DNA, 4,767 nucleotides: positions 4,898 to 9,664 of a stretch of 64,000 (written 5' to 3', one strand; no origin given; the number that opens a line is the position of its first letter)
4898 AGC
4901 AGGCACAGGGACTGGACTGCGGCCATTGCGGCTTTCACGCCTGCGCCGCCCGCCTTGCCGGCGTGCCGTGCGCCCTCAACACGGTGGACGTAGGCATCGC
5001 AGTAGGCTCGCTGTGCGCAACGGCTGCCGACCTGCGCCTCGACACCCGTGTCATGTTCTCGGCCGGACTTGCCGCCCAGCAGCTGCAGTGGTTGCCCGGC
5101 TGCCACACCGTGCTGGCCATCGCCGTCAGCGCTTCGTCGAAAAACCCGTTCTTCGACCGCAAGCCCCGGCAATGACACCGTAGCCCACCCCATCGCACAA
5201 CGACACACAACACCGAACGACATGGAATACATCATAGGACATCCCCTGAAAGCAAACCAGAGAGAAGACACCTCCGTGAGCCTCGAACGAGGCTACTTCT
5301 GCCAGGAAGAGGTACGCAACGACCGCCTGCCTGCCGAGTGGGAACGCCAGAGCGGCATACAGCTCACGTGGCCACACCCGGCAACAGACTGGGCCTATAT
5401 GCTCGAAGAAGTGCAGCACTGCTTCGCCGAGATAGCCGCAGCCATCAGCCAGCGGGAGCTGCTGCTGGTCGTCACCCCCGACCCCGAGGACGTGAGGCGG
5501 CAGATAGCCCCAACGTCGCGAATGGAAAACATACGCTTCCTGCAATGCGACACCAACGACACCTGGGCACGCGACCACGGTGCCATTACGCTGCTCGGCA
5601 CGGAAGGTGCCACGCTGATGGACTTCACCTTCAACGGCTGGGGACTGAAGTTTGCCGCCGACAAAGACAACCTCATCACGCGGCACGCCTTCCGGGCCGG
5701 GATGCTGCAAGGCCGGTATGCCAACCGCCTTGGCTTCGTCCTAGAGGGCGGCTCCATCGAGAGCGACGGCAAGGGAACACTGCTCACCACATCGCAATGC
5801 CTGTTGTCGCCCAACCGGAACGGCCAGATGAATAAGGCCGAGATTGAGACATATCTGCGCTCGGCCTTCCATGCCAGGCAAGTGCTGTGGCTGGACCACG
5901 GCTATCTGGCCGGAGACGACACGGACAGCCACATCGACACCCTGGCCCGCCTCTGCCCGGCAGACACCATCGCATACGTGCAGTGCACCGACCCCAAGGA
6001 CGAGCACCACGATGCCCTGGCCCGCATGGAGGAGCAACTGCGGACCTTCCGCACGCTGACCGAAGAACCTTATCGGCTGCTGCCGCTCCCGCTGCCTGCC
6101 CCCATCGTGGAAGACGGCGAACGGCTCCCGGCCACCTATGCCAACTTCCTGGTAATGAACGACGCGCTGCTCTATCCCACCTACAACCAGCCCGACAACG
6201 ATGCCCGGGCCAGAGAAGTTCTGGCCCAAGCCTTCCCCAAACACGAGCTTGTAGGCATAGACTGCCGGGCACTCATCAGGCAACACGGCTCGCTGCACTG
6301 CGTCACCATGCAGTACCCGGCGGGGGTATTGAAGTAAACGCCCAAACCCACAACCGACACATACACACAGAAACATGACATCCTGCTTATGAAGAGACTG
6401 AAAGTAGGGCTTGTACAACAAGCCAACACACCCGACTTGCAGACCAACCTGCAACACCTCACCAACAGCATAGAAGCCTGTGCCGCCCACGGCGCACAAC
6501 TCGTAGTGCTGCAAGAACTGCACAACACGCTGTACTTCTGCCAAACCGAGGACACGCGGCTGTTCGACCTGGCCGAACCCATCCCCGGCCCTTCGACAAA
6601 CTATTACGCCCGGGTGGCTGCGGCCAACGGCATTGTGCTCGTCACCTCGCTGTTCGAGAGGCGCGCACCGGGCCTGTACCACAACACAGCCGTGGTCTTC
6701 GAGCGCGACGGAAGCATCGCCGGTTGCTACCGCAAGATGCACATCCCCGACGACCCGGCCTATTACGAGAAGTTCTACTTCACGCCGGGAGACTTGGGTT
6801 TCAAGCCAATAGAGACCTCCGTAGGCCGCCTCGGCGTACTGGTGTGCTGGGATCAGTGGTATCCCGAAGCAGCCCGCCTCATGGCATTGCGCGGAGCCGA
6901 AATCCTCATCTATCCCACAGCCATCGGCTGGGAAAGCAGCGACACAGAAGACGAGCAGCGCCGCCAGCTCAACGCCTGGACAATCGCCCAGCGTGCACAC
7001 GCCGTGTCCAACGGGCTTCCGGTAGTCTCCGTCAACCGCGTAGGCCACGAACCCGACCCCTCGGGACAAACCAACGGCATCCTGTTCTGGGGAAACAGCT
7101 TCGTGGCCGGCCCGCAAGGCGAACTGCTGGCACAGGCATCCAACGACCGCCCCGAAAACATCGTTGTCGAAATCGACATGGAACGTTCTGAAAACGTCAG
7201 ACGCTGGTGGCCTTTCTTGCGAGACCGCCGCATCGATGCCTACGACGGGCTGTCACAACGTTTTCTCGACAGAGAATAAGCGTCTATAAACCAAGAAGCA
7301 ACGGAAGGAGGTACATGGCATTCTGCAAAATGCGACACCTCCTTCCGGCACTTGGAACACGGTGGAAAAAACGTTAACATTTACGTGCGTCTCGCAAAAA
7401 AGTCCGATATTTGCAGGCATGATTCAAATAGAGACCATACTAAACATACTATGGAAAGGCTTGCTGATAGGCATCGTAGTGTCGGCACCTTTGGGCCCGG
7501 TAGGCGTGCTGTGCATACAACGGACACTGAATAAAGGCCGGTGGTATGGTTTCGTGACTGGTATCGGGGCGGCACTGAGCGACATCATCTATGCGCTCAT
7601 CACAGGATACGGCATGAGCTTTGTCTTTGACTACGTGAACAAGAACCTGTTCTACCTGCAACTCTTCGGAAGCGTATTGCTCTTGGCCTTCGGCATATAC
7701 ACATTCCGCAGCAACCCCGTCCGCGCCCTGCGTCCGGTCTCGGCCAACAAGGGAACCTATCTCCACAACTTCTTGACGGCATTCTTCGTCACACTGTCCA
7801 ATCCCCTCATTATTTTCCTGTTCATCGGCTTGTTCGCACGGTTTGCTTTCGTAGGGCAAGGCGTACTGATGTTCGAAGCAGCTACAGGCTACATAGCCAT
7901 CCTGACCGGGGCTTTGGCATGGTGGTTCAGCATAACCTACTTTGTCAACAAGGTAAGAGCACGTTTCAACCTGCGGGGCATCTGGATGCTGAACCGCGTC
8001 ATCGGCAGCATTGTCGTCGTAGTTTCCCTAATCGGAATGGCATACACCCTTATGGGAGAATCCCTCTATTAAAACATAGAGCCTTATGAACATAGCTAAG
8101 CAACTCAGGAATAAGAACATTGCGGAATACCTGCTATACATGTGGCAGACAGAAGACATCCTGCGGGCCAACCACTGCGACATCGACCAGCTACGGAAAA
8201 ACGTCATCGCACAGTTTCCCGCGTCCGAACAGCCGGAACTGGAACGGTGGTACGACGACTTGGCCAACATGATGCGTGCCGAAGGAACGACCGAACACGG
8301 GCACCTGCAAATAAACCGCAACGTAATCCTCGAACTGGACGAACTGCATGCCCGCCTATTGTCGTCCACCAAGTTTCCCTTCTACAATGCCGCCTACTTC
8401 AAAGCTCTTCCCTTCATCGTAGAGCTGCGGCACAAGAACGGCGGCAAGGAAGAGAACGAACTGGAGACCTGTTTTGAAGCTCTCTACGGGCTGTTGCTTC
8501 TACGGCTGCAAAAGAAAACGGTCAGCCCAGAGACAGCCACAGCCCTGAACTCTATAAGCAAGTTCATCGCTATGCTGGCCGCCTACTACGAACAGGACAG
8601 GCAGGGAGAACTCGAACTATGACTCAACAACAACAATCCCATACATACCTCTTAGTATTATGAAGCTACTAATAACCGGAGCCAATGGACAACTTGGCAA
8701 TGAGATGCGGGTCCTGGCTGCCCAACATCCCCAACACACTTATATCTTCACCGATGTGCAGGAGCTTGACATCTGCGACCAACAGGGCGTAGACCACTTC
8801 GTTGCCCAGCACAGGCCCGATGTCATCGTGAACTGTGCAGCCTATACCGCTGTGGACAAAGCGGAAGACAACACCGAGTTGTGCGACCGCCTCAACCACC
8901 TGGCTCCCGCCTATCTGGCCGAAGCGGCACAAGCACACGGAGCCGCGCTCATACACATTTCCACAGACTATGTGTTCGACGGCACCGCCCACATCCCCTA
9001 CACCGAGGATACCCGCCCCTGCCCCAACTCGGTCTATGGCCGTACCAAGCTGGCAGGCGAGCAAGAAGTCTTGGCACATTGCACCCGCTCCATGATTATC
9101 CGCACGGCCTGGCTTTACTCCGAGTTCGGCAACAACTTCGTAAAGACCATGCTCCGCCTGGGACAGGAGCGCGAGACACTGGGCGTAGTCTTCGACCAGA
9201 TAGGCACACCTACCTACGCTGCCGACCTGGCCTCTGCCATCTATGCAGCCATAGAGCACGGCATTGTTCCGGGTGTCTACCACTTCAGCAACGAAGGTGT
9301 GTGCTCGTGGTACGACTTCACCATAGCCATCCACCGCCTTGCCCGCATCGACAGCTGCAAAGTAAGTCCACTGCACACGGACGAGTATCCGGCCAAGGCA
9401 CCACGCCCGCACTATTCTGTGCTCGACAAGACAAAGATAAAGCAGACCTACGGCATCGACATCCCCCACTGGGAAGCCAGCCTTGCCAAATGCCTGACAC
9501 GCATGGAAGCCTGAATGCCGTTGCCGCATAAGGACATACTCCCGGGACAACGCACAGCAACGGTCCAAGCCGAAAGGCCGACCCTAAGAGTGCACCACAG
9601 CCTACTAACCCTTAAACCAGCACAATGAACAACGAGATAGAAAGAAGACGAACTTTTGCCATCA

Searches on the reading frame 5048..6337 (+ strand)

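Call 36: search_protein_families(library=pfam, proteins=[window:5048-6337:+], max_evalue=0.00001)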
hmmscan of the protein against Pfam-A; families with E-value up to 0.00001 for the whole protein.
window:5048-6337:+ (429 aa): 1 family
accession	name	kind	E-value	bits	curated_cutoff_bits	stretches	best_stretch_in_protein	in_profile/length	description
PF04371.20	PAD_porph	-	1.1e-120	403.1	25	1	93-424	1-321/321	Porphyromonas-type peptidyl-arginine deiminase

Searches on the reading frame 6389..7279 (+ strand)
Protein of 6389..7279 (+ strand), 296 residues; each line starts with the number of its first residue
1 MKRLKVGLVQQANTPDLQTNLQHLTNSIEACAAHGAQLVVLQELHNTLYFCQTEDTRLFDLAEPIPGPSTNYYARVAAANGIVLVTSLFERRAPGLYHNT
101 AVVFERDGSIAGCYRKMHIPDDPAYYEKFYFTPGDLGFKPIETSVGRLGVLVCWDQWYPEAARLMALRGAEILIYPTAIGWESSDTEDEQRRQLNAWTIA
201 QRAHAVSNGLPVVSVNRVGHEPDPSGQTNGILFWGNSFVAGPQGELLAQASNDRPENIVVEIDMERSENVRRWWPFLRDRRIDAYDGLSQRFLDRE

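Call 36: search_protein_families(library=pfam, proteins=[window:6389-7279:+], max_evalue=0.00001)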
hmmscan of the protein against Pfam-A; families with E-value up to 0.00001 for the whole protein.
window:6389-7279:+ (296 aa): 1 family
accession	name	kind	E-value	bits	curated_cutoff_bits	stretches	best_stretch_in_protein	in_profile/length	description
PF00795.27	CN_hydrolase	-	1.9e-61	208.1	23.2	1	5-272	1-256/256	Carbon-nitrogen hydrolase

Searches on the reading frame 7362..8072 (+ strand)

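Call 36: search_protein_families(library=pfam, proteins=[window:7362-8072:+], max_evalue=0.00001)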
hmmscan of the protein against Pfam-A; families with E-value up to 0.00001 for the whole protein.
window:7362-8072:+ (236 aa): 1 family
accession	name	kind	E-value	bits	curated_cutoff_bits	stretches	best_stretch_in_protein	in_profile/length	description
PF01810.24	LysE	-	7.1e-19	68.5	25.6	1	39-222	2-186/193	LysE type translocator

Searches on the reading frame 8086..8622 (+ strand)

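Call 36: search_protein_families(library=pfam, proteins=[window:8086-8622:+], max_evalue=0.00001)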
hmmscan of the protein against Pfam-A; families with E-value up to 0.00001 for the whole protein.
window:8086-8622:+ (178 aa): 1 family
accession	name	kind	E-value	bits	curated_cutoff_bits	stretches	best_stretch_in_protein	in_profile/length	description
PF16271.10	DUF4924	-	8.3e-76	254.4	30.3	1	1-177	1-179/179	Domain of unknown function (DUF4924)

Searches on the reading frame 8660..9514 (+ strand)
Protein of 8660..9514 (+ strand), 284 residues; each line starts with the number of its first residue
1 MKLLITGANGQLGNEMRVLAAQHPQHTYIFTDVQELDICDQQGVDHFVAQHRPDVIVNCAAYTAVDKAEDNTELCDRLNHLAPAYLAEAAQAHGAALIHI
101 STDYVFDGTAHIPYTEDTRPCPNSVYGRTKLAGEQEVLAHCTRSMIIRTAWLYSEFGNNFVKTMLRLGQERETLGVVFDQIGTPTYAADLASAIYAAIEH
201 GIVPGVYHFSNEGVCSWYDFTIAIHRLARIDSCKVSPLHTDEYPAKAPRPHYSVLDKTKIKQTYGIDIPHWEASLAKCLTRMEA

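Call 37: search_protein_families(library=pfam, proteins=[window:8660-9514:+], max_evalue=0.00001)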
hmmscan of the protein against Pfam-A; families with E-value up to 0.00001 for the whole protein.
window:8660-9514:+ (284 aa): 4 families
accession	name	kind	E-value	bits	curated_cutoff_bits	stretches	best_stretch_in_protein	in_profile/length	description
PF04321.23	RmlD_sub_bind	-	1.7e-105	352.6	27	1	1-282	1-285/287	RmlD substrate binding domain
PF01370.27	Epimerase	-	2.2e-26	93.2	20.9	1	4-207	2-237/240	NAD dependent epimerase/dehydratase family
PF16363.11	GDP_Man_Dehyd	-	5.6e-17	62.6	27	1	32-140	55-167/332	GDP-mannose 4,6 dehydratase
PF02719.21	Polysacc_synt_2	-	4e-09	36.5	20.2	1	36-158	61-170/293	Polysaccharide biosynthesis protein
